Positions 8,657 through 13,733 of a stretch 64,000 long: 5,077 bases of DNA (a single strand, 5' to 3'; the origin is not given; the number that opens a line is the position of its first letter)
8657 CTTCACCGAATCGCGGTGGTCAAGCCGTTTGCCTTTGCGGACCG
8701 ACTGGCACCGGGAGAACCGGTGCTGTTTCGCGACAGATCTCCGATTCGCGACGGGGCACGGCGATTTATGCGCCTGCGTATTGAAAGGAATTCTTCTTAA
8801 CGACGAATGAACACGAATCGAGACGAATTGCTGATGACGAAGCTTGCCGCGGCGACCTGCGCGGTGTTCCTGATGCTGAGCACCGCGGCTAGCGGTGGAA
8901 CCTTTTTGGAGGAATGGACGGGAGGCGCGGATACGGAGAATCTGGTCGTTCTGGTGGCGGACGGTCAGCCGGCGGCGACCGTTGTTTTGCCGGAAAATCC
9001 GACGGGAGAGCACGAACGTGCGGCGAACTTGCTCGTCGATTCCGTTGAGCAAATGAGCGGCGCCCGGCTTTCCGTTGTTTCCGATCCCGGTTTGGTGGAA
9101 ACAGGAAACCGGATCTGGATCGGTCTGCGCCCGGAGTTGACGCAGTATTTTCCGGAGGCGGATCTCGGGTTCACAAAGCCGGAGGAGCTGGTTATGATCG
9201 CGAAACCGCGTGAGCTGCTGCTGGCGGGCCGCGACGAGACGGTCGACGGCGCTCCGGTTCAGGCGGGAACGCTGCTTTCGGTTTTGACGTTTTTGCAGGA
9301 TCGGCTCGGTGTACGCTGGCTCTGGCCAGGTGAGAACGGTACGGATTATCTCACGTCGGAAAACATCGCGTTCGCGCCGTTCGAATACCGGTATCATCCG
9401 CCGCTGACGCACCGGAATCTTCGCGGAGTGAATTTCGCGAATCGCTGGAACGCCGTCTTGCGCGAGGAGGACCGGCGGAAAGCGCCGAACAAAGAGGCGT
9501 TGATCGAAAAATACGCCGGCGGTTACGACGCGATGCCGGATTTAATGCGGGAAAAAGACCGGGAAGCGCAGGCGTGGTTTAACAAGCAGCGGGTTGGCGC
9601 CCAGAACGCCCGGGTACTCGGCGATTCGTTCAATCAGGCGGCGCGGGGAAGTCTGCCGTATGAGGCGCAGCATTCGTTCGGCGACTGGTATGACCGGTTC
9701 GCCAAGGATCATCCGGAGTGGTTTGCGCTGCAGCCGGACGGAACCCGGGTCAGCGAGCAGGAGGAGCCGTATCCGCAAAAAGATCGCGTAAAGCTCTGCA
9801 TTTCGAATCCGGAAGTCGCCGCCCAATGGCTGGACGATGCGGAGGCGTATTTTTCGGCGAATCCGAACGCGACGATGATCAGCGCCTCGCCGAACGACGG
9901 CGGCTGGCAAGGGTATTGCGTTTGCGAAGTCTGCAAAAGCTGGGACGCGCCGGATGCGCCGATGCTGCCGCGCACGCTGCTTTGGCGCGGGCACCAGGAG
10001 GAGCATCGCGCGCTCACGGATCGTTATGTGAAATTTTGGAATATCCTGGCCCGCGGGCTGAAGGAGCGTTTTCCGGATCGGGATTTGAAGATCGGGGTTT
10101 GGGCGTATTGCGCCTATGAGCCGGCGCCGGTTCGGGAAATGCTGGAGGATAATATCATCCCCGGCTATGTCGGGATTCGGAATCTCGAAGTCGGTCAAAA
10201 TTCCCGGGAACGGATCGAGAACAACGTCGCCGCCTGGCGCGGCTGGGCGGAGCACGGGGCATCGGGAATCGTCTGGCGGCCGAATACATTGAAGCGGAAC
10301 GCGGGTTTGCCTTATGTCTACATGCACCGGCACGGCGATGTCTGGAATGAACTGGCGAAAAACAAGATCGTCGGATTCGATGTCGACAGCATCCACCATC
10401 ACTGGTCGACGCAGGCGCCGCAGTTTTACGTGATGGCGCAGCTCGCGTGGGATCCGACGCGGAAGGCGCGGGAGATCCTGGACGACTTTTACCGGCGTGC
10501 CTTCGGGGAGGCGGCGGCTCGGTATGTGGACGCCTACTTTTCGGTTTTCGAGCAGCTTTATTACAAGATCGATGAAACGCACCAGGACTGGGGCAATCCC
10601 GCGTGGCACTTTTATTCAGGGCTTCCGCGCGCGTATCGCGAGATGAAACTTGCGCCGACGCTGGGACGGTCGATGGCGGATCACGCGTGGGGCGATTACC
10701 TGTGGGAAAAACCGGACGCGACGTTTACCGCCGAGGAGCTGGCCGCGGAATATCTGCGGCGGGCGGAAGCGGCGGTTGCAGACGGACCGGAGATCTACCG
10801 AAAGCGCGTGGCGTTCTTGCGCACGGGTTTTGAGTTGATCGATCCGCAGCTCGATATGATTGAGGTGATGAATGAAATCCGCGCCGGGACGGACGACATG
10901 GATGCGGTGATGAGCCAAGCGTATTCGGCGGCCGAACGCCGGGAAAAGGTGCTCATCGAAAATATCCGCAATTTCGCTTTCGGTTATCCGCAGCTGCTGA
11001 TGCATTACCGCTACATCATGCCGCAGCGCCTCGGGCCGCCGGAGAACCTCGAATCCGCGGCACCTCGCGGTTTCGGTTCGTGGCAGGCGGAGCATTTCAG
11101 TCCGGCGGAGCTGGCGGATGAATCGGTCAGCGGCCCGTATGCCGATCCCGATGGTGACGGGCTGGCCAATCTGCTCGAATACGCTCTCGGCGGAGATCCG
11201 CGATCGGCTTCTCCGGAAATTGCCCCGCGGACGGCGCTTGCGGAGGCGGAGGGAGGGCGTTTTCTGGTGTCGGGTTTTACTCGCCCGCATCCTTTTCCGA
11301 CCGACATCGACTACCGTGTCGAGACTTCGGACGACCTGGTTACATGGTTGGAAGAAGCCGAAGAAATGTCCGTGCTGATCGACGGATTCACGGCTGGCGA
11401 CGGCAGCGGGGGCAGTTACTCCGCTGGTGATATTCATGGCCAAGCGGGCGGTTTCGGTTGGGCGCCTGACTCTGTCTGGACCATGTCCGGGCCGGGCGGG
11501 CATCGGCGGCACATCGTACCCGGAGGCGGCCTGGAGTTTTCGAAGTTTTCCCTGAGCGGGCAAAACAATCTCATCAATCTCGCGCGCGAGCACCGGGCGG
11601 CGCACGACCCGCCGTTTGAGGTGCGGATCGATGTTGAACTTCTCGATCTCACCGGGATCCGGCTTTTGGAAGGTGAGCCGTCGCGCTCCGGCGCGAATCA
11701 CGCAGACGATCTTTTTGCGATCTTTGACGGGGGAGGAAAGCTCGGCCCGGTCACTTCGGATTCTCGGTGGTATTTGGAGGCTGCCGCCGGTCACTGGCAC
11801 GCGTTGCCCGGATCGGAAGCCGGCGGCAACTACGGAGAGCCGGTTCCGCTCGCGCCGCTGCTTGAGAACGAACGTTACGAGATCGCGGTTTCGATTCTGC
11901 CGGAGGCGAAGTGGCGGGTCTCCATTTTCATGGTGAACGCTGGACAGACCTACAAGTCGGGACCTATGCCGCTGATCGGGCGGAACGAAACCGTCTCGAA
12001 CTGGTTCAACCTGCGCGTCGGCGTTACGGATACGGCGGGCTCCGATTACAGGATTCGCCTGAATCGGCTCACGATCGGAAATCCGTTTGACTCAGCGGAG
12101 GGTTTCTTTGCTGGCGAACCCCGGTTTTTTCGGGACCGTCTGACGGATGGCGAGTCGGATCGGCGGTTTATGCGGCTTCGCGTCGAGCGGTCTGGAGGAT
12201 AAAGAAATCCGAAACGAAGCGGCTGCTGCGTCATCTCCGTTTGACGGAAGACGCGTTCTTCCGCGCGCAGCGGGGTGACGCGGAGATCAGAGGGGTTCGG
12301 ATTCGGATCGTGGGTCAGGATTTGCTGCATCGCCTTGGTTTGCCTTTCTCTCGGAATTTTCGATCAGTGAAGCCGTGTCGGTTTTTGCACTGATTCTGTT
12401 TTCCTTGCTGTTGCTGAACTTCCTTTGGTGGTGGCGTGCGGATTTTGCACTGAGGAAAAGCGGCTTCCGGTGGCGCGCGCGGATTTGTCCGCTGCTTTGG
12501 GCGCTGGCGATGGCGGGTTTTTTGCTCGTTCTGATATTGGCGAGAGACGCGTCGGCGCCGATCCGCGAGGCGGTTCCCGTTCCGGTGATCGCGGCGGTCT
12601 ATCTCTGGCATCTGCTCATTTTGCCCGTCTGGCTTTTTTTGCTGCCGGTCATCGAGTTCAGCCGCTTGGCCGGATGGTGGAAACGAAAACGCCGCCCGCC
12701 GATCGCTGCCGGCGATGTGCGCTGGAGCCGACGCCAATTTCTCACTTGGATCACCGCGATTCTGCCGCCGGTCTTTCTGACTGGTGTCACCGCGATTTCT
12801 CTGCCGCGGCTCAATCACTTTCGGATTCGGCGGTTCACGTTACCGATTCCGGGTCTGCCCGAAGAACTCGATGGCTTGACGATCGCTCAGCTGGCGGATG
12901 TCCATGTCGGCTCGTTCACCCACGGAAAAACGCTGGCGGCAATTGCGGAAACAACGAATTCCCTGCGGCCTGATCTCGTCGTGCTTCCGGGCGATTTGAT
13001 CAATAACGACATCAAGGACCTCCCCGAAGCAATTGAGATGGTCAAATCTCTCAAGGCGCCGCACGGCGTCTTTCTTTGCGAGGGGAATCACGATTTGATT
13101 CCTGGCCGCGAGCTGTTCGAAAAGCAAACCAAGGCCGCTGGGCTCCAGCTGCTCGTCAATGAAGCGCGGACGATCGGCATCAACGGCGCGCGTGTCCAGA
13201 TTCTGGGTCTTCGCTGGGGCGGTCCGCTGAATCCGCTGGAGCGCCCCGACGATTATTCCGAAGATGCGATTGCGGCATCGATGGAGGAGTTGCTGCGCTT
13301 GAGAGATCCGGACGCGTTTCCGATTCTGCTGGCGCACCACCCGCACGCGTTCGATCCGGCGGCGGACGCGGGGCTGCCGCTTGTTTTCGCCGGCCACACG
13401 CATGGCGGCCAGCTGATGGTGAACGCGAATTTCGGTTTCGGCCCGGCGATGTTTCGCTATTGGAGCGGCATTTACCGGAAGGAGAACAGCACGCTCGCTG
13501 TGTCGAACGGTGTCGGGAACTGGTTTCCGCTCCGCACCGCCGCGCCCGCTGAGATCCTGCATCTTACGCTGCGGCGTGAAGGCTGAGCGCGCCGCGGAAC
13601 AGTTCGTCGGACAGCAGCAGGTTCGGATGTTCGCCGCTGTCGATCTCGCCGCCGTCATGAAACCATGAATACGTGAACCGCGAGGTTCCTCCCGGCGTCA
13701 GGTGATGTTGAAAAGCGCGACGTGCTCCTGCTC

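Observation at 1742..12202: Four adjacent secreted proteins share an uncharacterised ~230-aa module, apparently nested inside their C-terminal domain in three of them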

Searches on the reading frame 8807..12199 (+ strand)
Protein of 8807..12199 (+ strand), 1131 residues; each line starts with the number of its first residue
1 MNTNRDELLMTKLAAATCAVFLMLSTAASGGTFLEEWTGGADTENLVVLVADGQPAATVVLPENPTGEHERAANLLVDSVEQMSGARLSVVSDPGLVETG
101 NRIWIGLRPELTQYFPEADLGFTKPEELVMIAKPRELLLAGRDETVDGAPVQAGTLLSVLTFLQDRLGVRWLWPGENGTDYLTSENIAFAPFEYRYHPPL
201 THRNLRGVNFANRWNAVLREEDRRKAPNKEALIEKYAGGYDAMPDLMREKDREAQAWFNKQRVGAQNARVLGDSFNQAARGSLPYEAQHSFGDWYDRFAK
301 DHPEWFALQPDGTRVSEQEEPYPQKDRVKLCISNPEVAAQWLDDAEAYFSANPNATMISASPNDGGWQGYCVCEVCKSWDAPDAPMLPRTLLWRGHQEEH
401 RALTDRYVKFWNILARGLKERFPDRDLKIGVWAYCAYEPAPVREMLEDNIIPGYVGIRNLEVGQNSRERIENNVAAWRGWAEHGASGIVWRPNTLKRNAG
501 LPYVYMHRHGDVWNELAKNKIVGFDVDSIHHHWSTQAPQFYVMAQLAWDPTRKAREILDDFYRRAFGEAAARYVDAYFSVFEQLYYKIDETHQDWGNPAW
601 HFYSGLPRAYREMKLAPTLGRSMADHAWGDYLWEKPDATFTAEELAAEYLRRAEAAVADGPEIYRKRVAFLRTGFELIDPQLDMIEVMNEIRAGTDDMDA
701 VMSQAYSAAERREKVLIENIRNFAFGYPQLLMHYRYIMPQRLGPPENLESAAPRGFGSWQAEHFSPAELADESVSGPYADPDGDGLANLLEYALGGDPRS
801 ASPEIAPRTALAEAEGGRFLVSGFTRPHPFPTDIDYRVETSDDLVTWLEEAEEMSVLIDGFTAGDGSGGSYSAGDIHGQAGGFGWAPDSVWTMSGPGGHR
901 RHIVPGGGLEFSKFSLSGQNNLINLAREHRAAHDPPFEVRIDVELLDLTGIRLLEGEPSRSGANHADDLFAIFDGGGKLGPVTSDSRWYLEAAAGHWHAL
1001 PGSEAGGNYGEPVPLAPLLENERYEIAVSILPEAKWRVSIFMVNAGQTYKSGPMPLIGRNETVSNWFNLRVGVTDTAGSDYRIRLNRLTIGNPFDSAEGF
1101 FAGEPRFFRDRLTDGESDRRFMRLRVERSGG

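Call 3: search_protein_families(library=pfam, proteins=[window:8807-12199:+], max_evalue=1)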
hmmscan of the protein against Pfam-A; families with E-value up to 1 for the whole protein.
window:8807-12199:+ (1131 aa): 4 families
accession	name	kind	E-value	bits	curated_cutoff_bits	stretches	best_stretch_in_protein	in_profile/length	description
PF16126.11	DUF4838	-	1.6e-37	129.8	26.6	1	178-578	6-324/325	Domain of unknown function (DUF4838)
PF07477.17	Glyco_hydro_67C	-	0.029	14.4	27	1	539-570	9-40/223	Glycosyl hydrolase family 67 C-terminus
PF14885.12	GHL15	-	0.059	13.7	27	1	293-343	37-78/271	Hypothetical glycosyl hydrolase family 15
PF14871.12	GHL6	-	0.096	13.3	35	1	294-334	68-106/132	Hypothetical glycosyl hydrolase 6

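Call 4: search_protein_families(library=ncbifam, proteins=[window:8807-12199:+], max_evalue=1)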
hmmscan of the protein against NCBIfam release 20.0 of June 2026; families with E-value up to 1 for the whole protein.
window:8807-12199:+ (1131 aa): 0 families

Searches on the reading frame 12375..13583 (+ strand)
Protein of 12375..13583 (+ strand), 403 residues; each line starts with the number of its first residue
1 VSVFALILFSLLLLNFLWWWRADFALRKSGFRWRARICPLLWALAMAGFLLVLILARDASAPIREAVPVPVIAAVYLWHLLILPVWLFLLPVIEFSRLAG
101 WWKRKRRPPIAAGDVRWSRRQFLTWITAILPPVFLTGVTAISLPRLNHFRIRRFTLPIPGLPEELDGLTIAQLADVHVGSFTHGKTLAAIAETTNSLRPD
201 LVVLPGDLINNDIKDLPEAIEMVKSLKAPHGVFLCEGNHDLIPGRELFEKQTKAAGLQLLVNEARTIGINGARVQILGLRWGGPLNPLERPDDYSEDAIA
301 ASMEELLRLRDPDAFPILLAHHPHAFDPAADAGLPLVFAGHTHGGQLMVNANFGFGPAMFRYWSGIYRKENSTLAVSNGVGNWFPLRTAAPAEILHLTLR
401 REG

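Call 19: search_protein_families(library=pfam, proteins=[window:12375-13583:+], max_evalue=0.001)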
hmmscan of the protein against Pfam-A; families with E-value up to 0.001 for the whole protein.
window:12375-13583:+ (403 aa): 2 families
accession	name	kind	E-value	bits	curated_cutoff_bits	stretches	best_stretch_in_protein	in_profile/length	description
PF00149.33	Metallophos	-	7.8e-14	53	21.5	1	169-344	2-190/191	Calcineurin-like phosphoesterase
PF12850.12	Metallophos_2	-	5.4e-05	23.7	27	1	169-343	2-117/154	Calcineurin-like phosphoesterase superfamily domain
